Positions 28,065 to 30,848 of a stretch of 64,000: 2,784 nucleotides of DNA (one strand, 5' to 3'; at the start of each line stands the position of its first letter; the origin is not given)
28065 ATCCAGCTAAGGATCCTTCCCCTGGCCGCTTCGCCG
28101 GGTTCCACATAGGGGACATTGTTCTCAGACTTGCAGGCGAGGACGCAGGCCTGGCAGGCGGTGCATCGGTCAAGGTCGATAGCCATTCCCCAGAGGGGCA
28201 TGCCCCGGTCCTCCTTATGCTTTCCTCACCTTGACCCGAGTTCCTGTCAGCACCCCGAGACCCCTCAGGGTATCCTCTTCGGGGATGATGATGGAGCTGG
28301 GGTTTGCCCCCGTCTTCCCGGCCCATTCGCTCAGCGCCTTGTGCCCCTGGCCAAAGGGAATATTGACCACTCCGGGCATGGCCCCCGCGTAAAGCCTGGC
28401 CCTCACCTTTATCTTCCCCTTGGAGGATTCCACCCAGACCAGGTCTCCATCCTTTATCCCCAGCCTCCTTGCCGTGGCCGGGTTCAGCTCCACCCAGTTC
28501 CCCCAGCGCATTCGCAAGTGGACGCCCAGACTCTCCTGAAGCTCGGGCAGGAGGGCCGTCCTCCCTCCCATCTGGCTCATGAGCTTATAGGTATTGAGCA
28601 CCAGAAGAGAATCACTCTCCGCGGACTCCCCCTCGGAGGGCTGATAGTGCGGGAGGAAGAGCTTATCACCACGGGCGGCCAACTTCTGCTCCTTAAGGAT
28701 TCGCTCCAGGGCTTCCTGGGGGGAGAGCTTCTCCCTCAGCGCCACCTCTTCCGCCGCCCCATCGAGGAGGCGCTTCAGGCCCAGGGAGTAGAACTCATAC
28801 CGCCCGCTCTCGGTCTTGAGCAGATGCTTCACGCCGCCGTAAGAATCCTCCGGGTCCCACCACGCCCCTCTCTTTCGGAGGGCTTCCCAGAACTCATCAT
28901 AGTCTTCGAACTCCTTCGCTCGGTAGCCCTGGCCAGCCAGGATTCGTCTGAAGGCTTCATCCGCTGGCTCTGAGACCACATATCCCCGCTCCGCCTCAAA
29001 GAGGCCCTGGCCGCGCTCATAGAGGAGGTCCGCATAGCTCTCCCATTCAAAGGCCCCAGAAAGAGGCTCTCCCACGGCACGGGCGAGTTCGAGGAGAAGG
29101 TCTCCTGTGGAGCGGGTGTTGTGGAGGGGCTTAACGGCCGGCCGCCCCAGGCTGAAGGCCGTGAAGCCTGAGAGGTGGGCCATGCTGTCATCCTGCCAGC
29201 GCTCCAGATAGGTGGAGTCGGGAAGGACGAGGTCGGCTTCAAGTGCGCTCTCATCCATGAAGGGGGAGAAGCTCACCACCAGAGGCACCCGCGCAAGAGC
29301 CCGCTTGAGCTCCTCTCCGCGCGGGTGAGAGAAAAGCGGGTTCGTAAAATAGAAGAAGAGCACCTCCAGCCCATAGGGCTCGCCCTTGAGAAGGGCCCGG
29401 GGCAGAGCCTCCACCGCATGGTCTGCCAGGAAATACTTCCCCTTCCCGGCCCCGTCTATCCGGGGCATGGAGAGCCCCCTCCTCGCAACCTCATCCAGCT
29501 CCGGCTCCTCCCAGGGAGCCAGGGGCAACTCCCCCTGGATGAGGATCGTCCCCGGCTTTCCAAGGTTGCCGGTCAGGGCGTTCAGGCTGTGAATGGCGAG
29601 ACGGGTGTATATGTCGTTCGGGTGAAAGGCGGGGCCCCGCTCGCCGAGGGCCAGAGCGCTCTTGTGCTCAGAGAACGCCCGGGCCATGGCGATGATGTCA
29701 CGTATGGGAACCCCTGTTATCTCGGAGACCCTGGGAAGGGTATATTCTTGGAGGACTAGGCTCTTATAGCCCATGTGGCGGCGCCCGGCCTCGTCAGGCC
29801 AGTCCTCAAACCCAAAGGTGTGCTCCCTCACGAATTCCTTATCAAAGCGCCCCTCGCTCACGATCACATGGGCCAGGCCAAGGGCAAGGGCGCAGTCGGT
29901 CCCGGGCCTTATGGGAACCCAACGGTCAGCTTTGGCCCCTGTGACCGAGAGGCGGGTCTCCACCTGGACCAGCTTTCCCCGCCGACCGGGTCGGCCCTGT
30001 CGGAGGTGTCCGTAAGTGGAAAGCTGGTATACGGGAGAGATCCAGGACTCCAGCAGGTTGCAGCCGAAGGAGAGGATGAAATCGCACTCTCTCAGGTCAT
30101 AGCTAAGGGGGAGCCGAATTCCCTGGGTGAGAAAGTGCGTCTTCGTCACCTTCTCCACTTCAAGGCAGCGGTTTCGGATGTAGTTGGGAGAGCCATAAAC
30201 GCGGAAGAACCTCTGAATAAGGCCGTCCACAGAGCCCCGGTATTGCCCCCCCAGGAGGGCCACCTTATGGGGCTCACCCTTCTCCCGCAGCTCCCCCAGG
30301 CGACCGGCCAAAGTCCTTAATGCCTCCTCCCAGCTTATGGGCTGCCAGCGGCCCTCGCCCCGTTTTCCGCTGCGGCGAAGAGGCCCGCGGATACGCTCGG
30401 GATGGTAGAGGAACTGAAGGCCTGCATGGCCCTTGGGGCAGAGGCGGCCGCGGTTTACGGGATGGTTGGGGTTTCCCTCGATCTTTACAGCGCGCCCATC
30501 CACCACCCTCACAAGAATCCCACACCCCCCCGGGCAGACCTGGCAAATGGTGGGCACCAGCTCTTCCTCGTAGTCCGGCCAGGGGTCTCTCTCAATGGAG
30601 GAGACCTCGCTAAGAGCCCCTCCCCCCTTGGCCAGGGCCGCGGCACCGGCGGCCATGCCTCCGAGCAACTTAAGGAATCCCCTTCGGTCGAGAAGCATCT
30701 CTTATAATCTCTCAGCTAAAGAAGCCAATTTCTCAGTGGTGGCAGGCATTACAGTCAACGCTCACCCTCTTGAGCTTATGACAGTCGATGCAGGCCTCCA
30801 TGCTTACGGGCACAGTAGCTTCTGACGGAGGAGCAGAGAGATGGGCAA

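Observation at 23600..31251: Seven-gene respiratory operon combining a Psr-like catalytic molybdoenzyme with ACIII/Qrc-type cytochromes and an EB_dh haem subunit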

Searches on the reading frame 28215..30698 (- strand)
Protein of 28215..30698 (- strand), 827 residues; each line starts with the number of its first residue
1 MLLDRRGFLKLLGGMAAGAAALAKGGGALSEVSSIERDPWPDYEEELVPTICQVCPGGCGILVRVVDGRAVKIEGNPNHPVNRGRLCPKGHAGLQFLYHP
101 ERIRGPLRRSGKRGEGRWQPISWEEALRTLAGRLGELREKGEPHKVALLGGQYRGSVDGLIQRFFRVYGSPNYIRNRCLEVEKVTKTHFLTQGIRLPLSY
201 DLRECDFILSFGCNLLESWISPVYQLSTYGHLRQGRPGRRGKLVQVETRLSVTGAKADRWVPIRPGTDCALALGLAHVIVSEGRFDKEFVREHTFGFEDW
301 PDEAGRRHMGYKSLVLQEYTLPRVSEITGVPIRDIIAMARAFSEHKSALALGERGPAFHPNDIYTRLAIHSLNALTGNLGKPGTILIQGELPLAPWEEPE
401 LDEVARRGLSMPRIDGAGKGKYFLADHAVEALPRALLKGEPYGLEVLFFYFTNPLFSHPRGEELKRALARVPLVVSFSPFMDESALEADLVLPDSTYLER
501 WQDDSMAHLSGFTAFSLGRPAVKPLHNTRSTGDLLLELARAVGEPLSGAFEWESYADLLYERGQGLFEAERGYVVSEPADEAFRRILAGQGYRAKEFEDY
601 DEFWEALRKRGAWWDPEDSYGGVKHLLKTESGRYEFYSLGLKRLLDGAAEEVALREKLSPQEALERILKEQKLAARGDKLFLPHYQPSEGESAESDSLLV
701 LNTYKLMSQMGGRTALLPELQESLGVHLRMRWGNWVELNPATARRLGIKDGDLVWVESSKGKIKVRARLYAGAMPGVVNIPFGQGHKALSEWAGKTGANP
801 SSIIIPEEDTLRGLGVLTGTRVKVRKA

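Call 4: search_protein_families(library=pfam, proteins=[window:28215-30698:-], max_evalue=0.01)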
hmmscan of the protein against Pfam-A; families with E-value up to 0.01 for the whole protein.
window:28215-30698:- (827 aa): 4 families
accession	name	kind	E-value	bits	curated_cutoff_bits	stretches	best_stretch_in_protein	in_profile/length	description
PF00384.28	Molybdopterin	-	3e-31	109.2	24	1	102-539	1-351/353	Molybdopterin oxidoreductase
PF04879.21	Molybdop_Fe4S4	-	1.7e-20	73.1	22.7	1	47-99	3-55/55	Molybdopterin oxidoreductase Fe4S4 domain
PF01568.27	Molydop_binding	-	2.1e-16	60.4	26.8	1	732-804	27-93/110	Molydopterin dinucleotide binding domain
PF07660.19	STN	-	3.1e-05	24.1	28.4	0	576-596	22-42/52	Secretin and TonB N terminus short domain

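Call 5: search_protein_families(library=ncbifam, proteins=[window:28215-30698:-], max_evalue=0.01)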
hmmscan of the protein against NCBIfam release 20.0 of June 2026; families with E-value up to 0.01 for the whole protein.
window:28215-30698:- (827 aa): 28 families (the best 25 are shown)
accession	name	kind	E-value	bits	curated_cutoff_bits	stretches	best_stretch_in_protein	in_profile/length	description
NF041714.1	arsenate_red_ArrA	equivalog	6.2e-94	315.7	1600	1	45-826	48-847/848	arsenate respiratory reductase molybdopterin-containing subunit ArrA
NF041783.2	mnquin_red_QrcB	equivalog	4e-92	309.5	440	2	1-546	1-507/695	menaquinone reductase molybdopterin-binding-like subunit QrcB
NF012032.0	PRK15488.1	equivalog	8e-90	301.9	694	2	2-558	2-541/759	thiosulfate reductase PhsA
TIGR01591.1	Fdh-alpha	equivalog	5.7e-65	219.7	666.25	3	50-384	1-316/672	formate dehydrogenase subunit alpha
TIGR02166.1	dmsA_ynfE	subfamily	6.2e-55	186.6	777.7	3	3-384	1-396/794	DMSO/selenate family reductase complex A subunit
TIGR03479.1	DMSO_red_II_alp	subfamily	5.6e-49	167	984.75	4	49-294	60-307/913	molybdopterin-dependent oxidoreductase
NF047855.1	AssmNtatRedNasC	equivalog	1.4e-41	142.6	1100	3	45-383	18-340/708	assimilatory nitrate reductase catalytic subunit NasC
NF041885.1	selenate_YnfE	exception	4.8e-41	140.4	1675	2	16-383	13-402/805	selenate/tellurate reductase subunit YnfE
NF041884.1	selenate_YnfF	exception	1.1e-39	136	1650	2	15-383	10-395/798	selenate/tellurate reductase subunit YnfF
NF011567.1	PRK14991.1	equivalog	3.4e-38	131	1750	5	731-789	904-962/1022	tetrathionate reductase subunit TtrA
NF011566.1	PRK14990.1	exception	2.3e-37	128.5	1600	1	5-543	16-578/814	dimethylsulfoxide reductase subunit A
TIGR01553.1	formate-DH-alph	equivalog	4e-31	107.6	814.2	2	3-140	2-142/1009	formate dehydrogenase-N subunit alpha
NF010055.0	PRK13532.1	equivalog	4.7e-27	94.6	904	1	2-294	2-291/830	nitrate reductase catalytic subunit NapA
TIGR01706.1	NAPA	equivalog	1.2e-25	90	930.55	1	4-295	3-292/830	periplasmic nitrate reductase subunit alpha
TIGR00509.1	bisC_fam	subfamily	1.2e-25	89.9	1017.55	2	252-352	217-311/772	molybdopterin guanine dinucleotide-containing S/N-oxide reductase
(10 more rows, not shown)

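Call 6: search_solved_structures(query=window:28215-30698:-, max_evalue=0.00001, show_alignments=3)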
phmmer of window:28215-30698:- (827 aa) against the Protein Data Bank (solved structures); distinct sequences matched with E-value up to 0.00001: 53.
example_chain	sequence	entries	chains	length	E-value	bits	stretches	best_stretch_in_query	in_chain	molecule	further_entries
6cz7_A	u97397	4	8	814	4e-87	296.2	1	47-824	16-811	ArrA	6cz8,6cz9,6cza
2vpw_A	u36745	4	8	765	3.6e-67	230.2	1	4-566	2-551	THIOSULFATE REDUCTASE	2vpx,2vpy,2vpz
2jim_A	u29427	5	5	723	3.6e-44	154.1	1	45-543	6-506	PERIPLASMIC NITRATE REDUCTASE | PROTEIN (PERIPLASMIC NITRATE REDUCTASE)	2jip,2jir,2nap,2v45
2jio_A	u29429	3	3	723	1.8e-43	151.8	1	45-543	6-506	PERIPLASMIC NITRATE REDUCTASE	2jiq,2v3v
7qv7_S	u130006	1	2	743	9e-42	146.1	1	42-500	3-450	Hydrogen dependent carbon dioxide reductase subunit FdhF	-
2e7z_A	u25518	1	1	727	2.2e-39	138.2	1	50-345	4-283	Acetylene hydratase Ahy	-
1aa6_A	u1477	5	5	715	4.9e-38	133.8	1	48-547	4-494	FORMATE DEHYDROGENASE H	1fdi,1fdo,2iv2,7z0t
9t1s_L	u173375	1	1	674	7.6e-33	116.6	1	46-500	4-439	formate dehydrogenase (coenzyme F420)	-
9vap_A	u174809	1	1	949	9e-32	113.1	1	3-382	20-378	Formate dehydrogenase molybdopterin-binding subunit FdhA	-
4ydd_A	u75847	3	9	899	1.1e-30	109.5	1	55-294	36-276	DMSO reductase family type II enzyme, molybdopterin subunit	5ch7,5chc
5e7o_A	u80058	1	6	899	1.1e-30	109.5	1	55-294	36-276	DMSO reductase family type II enzyme, molybdopterin subunit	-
7bkb_D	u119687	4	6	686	1e-29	106.3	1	47-301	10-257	Formate dehydrogenase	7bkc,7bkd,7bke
9wxb_B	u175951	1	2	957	2.2e-29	105.2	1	45-500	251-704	Formate dehydrogenase alpha subunit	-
7vw6_A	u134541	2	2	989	5.7e-29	103.8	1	26-542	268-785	Formate dehydrogenase | Tungsten-containing formate dehydrogenase alpha subunit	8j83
7e5z_A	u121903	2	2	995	5.8e-29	103.8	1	26-542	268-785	Formate dehydrogenase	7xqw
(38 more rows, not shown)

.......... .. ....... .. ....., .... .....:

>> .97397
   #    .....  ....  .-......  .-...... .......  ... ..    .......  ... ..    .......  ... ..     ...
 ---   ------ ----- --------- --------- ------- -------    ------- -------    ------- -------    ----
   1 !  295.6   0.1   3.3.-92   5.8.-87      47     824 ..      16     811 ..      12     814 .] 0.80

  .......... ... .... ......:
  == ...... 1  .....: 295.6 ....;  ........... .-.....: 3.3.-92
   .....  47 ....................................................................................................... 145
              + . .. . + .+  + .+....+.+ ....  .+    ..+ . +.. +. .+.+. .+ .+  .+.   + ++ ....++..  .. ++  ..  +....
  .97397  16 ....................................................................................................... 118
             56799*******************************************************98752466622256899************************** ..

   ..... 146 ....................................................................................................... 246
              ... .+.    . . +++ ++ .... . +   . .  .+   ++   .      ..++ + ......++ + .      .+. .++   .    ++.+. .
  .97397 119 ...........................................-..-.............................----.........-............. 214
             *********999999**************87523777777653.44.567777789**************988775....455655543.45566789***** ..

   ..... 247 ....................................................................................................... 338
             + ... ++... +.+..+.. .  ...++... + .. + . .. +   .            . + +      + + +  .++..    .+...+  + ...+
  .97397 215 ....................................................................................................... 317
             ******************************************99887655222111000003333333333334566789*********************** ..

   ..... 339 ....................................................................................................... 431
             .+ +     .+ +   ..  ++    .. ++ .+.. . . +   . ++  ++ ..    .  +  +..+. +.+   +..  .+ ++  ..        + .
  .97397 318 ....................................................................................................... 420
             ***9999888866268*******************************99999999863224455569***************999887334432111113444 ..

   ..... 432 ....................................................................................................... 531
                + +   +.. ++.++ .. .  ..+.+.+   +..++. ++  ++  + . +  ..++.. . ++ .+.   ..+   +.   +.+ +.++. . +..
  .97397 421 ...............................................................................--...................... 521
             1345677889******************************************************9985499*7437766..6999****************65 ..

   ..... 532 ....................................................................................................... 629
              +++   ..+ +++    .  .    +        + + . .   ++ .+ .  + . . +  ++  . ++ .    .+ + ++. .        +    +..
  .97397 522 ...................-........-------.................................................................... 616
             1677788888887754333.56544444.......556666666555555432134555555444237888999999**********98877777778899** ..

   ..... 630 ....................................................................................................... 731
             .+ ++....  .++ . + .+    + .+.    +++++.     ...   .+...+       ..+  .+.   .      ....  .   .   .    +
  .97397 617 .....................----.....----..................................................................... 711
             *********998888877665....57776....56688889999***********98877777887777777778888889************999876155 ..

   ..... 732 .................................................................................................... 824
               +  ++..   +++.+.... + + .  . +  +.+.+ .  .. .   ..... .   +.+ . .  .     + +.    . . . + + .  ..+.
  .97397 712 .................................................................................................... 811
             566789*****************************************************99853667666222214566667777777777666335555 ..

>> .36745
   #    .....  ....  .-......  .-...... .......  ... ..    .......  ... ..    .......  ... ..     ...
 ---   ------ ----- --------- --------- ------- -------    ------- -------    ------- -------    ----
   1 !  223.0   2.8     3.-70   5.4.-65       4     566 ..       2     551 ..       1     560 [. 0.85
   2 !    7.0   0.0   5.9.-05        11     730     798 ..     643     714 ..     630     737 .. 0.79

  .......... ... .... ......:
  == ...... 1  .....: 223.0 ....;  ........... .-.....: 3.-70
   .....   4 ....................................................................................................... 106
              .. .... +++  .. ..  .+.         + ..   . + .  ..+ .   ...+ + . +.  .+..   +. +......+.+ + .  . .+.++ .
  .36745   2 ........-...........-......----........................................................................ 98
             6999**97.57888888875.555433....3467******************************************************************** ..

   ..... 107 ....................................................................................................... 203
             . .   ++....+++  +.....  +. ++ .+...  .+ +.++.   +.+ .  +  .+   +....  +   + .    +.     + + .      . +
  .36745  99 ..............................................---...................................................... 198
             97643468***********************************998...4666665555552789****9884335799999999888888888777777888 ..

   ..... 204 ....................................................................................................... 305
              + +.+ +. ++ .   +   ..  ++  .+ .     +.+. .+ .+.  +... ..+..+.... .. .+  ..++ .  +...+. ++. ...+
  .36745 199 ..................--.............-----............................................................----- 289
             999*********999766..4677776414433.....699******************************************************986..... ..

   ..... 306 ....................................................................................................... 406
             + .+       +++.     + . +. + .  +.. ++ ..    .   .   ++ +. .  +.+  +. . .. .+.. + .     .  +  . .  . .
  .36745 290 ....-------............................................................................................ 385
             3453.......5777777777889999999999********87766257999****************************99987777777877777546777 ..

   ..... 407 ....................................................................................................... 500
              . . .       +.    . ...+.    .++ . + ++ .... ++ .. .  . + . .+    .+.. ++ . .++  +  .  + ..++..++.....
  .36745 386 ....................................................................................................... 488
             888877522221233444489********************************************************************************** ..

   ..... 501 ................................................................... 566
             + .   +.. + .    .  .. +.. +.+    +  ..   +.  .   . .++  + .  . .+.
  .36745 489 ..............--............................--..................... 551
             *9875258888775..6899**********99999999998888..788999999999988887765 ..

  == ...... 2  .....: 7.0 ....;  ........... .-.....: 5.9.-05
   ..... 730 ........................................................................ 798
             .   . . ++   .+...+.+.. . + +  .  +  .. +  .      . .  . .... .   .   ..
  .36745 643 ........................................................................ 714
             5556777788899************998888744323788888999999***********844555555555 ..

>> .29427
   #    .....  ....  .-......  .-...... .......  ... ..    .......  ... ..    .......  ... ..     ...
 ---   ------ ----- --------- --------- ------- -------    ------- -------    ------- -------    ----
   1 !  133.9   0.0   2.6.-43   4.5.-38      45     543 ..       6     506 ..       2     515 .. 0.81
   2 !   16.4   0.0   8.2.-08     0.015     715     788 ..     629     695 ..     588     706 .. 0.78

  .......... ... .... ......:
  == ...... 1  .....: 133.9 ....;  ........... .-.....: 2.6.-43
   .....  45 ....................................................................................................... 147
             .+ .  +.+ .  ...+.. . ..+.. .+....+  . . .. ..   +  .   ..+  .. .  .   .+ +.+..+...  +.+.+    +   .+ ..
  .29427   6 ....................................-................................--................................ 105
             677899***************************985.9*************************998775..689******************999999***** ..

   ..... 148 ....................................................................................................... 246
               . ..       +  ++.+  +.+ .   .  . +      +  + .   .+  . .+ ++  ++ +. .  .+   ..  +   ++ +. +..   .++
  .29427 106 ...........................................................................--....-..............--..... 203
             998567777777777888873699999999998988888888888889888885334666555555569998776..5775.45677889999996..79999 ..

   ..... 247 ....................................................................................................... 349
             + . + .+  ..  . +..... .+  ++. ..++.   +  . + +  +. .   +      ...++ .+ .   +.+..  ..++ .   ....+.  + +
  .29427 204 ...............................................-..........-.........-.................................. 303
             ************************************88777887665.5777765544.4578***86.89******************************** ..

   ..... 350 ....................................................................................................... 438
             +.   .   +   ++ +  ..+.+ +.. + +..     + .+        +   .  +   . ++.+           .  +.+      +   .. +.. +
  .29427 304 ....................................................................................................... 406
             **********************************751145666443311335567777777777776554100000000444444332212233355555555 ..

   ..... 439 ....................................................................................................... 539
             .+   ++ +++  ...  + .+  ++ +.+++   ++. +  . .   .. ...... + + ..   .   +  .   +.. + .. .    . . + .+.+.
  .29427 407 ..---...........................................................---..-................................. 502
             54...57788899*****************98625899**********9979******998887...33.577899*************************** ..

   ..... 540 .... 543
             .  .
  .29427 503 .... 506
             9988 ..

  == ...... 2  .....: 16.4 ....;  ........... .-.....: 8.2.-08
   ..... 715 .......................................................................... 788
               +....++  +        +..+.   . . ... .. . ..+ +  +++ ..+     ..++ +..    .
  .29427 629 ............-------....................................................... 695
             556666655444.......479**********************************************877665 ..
